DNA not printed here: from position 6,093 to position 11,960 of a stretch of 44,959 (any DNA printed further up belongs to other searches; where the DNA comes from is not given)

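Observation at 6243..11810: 1855-aa single polypeptide fusing three glycosyltransferase domains with TPR arrays, between flagellin and fliD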

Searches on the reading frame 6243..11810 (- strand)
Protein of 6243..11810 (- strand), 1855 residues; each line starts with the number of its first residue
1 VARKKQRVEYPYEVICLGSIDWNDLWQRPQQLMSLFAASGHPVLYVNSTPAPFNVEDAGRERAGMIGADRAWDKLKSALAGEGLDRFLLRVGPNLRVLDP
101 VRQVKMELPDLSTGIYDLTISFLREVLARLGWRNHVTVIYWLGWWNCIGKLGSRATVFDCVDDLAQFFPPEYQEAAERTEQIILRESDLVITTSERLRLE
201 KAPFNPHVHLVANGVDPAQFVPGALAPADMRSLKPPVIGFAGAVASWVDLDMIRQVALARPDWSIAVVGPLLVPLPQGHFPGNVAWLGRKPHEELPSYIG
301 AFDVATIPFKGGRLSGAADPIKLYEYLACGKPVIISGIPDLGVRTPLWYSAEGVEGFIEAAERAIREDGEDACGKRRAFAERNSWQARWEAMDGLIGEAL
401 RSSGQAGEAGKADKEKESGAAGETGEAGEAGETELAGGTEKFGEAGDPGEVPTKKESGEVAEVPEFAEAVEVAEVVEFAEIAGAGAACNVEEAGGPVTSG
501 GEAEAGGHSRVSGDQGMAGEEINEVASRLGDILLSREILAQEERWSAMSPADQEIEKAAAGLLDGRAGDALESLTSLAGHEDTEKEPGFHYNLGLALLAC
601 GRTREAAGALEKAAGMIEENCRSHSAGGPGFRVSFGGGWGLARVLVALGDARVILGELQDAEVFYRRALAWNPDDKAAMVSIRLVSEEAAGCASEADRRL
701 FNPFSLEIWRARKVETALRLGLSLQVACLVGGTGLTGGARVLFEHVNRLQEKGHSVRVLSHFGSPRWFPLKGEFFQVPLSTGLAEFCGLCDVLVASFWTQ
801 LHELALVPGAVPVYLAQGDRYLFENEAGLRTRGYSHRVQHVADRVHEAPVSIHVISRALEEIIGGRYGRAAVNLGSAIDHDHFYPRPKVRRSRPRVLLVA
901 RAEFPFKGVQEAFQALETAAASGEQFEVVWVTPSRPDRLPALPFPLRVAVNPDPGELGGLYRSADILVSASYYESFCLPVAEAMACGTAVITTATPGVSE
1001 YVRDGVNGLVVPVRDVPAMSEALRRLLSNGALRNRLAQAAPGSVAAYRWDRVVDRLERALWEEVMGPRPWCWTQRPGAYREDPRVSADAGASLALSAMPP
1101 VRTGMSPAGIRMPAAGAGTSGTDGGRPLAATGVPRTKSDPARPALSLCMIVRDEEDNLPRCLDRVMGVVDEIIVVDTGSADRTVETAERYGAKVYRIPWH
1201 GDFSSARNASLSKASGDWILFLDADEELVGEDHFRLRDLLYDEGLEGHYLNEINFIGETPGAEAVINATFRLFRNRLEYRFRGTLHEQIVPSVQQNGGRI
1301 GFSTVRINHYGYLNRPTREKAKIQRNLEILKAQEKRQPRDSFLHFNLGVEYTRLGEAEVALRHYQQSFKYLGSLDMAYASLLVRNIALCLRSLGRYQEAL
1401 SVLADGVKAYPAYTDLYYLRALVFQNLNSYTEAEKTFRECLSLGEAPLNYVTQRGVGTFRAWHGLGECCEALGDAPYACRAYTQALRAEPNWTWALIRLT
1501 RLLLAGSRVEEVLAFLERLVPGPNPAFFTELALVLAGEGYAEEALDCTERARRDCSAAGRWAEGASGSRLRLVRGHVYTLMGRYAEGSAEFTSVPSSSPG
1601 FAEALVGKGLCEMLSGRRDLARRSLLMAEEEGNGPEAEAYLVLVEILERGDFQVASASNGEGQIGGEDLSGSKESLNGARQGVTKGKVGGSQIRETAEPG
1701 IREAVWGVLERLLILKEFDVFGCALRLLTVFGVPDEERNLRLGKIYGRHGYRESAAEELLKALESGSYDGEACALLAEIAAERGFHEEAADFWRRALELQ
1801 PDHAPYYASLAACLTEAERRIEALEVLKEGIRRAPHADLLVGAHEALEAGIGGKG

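Call 5: search_protein_families(library=pfam, proteins=[window:6243-11810:-], max_evalue=0.01)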
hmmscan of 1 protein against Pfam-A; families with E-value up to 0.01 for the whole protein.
window:6243-11810:- (1855 aa): 23 families
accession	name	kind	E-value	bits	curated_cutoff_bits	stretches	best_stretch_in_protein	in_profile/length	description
PF13692.12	Glyco_trans_1_4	-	1.9e-30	106.4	27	2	893-1029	1-142/142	Glycosyl transferases group 1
PF00534.26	Glycos_transf_1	-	7.5e-30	104.2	26.4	2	955-1040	84-169/172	Glycosyl transferases group 1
PF07719.23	TPR_2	-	2.7e-26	89.9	27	2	1771-1803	2-34/34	Tetratricopeptide repeat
PF13181.12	TPR_8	-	7.8e-20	69.7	25.7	1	1415-1443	2-30/34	Tetratricopeptide repeat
PF00535.33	Glycos_transf_2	-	2.1e-19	70.5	23.3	1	1146-1231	1-94/168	Glycosyl transferase family 2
PF00515.34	TPR_1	-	1.4e-17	63.1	27.8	0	1415-1443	2-30/34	Tetratricopeptide repeat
PF13424.12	TPR_12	-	1.7e-16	60.6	30.1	1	1772-1834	3-75/77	Tetratricopeptide repeat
PF14559.12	TPR_19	-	1.5e-15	57.7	25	0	1392-1437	3-48/68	Tetratricopeptide repeat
PF13524.12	Glyco_trans_1_2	-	1.6e-11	44.8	25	1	954-1056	37-142/144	Glycosyl transferase-like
PF13428.12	TPR_14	-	7.8e-10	38.9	23.5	0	1386-1421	7-42/44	Tetratricopeptide repeat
PF13431.12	TPR_17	-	3.1e-09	36.8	24.4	0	1793-1817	2-26/34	Tetratricopeptide repeat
PF13432.12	TPR_16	-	4.7e-08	33.8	32.7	1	1390-1440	7-57/65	Tetratricopeptide repeat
PF20706.3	GT4-conflict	-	1.7e-07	31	26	1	884-1056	189-385/385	Family 4 Glycosyltransferase in conflict systems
PF13704.12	Glyco_tranf_2_4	-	7.1e-07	30.1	27.5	1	1152-1239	1-97/98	Glycosyl transferase family 2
PF13414.12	TPR_11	-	1.7e-06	28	26.8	0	1390-1427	4-41/42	TPR repeat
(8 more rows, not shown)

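Call 9: search_protein_families(library=ncbifam, proteins=[window:6243-11810:-], max_evalue=0.01)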
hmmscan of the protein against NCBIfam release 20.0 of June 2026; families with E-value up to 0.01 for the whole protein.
window:6243-11810:- (1855 aa): 55 families (the best 25 are shown)
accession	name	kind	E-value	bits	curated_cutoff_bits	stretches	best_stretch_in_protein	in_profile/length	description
NF047676.1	TeichurnBiosyTuaH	equivalog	4.2e-22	78.6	550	1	175-392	147-380/384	teichuronic acid biosynthesis protein TuaH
NF040959.1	MamA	equivalog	6.3e-21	74.8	200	2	1313-1444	43-169/204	magnetosome protein MamA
TIGR03449.1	mycothiol_MshA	equivalog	7.9e-19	67.8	462.5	1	953-1059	293-399/406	D-inositol-3-phosphate glycosyltransferase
TIGR02917.1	PEP_TPR_lipo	equivalog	1.2e-18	66.5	312.2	2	1326-1526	382-566/899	XrtA/PEP-CTERM system TPR-repeat protein PrsT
TIGR02521.1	type_IV_pilW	equivalog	3.7e-16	59.4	154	1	1739-1804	34-99/234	type IV pilus biogenesis/stability protein PilW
NF041876.1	EPS_EpsE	equivalog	1.1e-15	57.8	400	1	961-1045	293-377/389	exopolysaccharide biosynthesis GT4 family glycosyltransferase EpsE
TIGR04195.1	S_glycosyl_SunS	equivalog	1.4e-15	57.1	350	1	1142-1423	56-337/421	SunS family peptide S-glycosyltransferase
TIGR04047.1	MSMEG_0565_glyc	hypoth_equivalog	1.9e-15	56.9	259.85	1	955-1052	268-363/373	MSMEG_0565 family glycosyltransferase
TIGR03999.1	thiol_BshA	equivalog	1.5e-14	53.7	273.7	1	960-1058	269-368/375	N-acetyl-alpha-D-glucosaminyl L-malate synthase BshA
TIGR02552.1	LcrH_SycD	equivalog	1.7e-13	50.4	104.8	1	1774-1835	56-117/136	SycD/LcrH family type III secretion system chaperone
TIGR03088.1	stp2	hypoth_equivalog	2.1e-13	50.1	409.05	1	960-1055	269-365/374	TIGR03088 family PEP-CTERM/XrtA system glycosyltransferase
NF053787.1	GlcN_PG_synth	equivalog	3.1e-13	49.3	480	1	916-1058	216-354/361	N-acetylglucosaminyl phosphatidylglycerol synthase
TIGR02149.1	glgA_Coryne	subfamily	2e-10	40.4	302.4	1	956-1056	276-383/391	glycogen synthase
NF033762.1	social_mot_Tgl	equivalog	2.7e-10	40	225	0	1336-1458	26-144/252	social motility TPR repeat lipoprotein Tgl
NF038295.1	EPS_HpsP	equivalog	3.1e-10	39.6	550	1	960-1054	284-378/388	hormogonium polysaccharide biosynthesis glycosyltransferase HpsP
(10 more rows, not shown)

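Call 10: find_homologous_proteins(query=window:6243-11810:-, max_evalue=1e-10)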
Query window:6243-11810:- (1855 aa): 13 proteins with E <= 1e-10 among 8000 candidates.
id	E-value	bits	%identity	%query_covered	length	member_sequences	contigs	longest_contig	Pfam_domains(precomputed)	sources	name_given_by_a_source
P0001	7.2e-97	344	37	21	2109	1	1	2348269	PF13431.13,PF23914.2,PF10111.15,PF13414.13,PF13524.13,PF13428.13,PF00535.33,PF13692.13,PF14559.13,PF00534.27,PF00515.35,PF13424.13,PF13432.13,PF13181.13,PF07719.24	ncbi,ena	-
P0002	4.6e-96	341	34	21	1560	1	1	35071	PF13641.13,PF00534.27,PF13524.13,PF00535.33,PF13692.13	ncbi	-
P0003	2.8e-68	249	31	21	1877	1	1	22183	PF13489.13,PF02353.27,PF13579.13,PF13524.13,PF00535.33,PF08241.19,PF13692.13,PF13847.13,PF13641.13,PF00534.27,PF13649.13,PF08242.19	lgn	-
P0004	3.3e-59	219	31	21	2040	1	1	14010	PF13489.13,PF02353.27,PF13439.13,PF00535.33,PF08241.19,PF13692.13,PF13847.13,PF05175.21,PF13641.13,PF00534.27,PF13649.13,PF08242.19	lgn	-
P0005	1.4e-54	203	32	20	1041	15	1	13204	PF13641.13,PF00534.27,PF13524.13,PF13439.13,PF00535.33,PF13692.13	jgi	jgi:GT2 family glycosyltransferase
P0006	7.4e-54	201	35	13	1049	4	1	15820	PF10111.15,PF13641.13,PF00534.27,PF13524.13,PF13439.13,PF00535.33,PF13692.13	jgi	jgi:GT2 family glycosyltransferase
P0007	6.9e-48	181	33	19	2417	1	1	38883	PF23914.2,PF10111.15,PF13506.14,PF13428.13,PF00535.33,PF13692.13,PF02709.21,PF14559.13,PF13632.13,PF13641.13,PF00534.27,PF00515.35,PF13432.13,PF07719.24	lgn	-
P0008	5.2e-36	142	34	17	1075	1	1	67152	PF01408.29,PF22725.2,PF16363.12,PF05368.20,PF01370.28,PF13692.13,PF04321.24,PF00534.27,PF02719.22,PF01073.26,PF07993.19,PF13460.13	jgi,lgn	-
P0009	5.9e-30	122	31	16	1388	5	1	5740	PF04230.20,PF00534.27,PF13579.13,PF13524.13,PF13439.13,PF13692.13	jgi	jgi:polysaccharide pyruvyl transferase CsaB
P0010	3.6e-29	119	30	14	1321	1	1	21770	PF13641.13,PF00534.27,PF13524.13,PF00535.33,PF13692.13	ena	-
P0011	7.0e-27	112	33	13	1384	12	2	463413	PF04230.20,PF00534.27,PF13524.13,PF13439.13,PF13692.13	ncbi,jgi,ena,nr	ncbi:MAG TPA: polysaccharide pyruvyl transferase family protein [Thermoanaerobaculia bacterium]|jgi:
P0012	2.8e-25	106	41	7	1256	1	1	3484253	PF04230.20,PF13692.13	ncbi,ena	-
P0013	5.7e-13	65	29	18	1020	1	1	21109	PF13641.13,PF00534.27,PF13524.13,PF13439.13,PF00535.33,PF13692.13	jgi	jgi:glycosyltransferase involved in cell wall biosynthesis/GT2 family glycosyltransferase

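Call 28: search_solved_structures(query=window:6243-11810:-, max_evalue=0.00001)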
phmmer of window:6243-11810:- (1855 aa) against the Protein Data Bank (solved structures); distinct sequences matched with E-value up to 0.00001: 26.
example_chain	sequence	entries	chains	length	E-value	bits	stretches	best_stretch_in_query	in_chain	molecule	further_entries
22ao_A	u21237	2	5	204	3.8e-37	130.6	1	1138-1335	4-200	GmaR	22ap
7x9r_A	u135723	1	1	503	6.9e-17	63.4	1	1282-1541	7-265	Glycosyl transferase family 2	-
7msn_A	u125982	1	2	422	2.5e-15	58.2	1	1142-1424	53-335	SPbeta prophage-derived glycosyltransferase SunS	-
7msp_A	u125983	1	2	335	4.2e-15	57.5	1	1142-1422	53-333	SPbeta prophage-derived glycosyltransferase SunS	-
7msk_A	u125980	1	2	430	1.2e-11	46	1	1143-1423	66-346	Glyco_trans_2-like domain-containing protein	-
1w3b_A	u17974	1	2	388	1.4e-11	45.8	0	1775-1836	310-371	UDP-N-ACETYLGLUCOSAMINE--PEPTIDE N-ACETYLGLUCOSAMINYLTRANSFERASE 110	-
6eou_A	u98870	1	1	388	1.5e-11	45.7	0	1776-1836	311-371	UDP-N-acetylglucosamine--peptide N-acetylglucosaminyltransferase 110 kDa subunit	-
6kih_A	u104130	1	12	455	1.8e-10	42.1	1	957-1055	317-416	Tll1590 protein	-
7ntf_A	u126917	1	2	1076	1.9e-10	42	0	1775-1836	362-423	Isoform 1 of UDP-N-acetylglucosamine--peptide N-acetylglucosaminyltransferase 110 kDa subu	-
7yeh_B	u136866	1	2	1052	2.2e-10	41.9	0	1775-1836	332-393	UDP-N-acetylglucosamine--peptide N-acetylglucosaminyltransferase 110 kDa subunit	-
7yea_A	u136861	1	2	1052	2.2e-10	41.8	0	1775-1836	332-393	UDP-N-acetylglucosamine--peptide N-acetylglucosaminyltransferase 110 kDa subunit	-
7obi_A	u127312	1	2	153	8.7e-10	39.9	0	1741-1806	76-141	CTPR-rv4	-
7qsg_A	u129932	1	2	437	8.7e-10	39.9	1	879-1055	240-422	D-inositol 3-phosphate glycosyltransferase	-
4n9w_A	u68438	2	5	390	7.3e-09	36.8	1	868-1066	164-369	GDP-mannose-dependent alpha-(1-2)-phosphatidylinositol mannosyltransferase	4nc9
2gej_A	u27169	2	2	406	8e-09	36.7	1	868-1066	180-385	PHOSPHATIDYLINOSITOL MANNOSYLTRANSFERASE (PimA)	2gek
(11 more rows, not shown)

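Call 31: find_related_loci(query=window:6243-11810:-, collection=genome_contigs, flank=10000)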
Query window:6243-11810:- (1855 aa) in genome_contigs; peptide patterns used: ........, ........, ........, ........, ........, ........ (x = any residue, [..] = any of these).
46 stretches matched a pattern; 2 encode a relative of the query (tblastn E <= 1e-3); 2 distinct loci.
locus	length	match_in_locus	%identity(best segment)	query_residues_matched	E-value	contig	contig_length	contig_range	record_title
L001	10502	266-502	41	961-1039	6e-10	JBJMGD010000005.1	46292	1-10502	MAG: Terriglobales bacterium isolate H3_18_all_fractions_metab_conc_57_56_18 k255_369935, whole genome shotgun sequence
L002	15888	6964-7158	39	1134-1196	5e-5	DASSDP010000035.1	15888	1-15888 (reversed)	MAG TPA_asm: Actinomycetota bacterium isolate SMAG_U953 k141_1163870, whole genome shotgun sequence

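Call 32: find_encoding_contigs(protein=window:6243-11810:-, flank=2000, max_places=4)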
Protein window:6243-11810:- (1855 aa): no gene with exactly this product is on record in the collection.

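Call 45: find_encoding_contigs(protein=P0001, flank=10000, max_places=2)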
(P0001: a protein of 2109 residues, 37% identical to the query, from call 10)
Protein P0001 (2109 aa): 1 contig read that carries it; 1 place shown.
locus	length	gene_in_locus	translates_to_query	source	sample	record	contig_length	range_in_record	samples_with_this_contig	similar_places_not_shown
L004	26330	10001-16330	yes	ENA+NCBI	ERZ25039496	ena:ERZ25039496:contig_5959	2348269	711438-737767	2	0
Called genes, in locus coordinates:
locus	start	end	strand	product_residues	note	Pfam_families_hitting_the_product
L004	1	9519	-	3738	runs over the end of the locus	-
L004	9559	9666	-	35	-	-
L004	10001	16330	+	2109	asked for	PF13432:TPR_16 (faint), PF13524:Glyco_trans_1_2, PF07719:TPR_2 (faint), PF13424:TPR_12 (faint), PF00534:Glycos_transf_1, PF13692:Glyco_trans_1_4, PF00535:Glycos_transf_2, PF00535:Glycos_transf_2, +8 more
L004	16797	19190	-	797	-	PF09250:Prim-Pol, PF13148:DUF3987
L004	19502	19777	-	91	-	PF12728:HTH_17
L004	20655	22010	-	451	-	-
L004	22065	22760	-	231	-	PF00263:Secretin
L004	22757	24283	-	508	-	-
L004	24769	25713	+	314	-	PF07592:DDE_Tnp_ISAZ013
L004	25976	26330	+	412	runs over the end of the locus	PF13546:DDE_5, PF01609:DDE_Tnp_1 (weak)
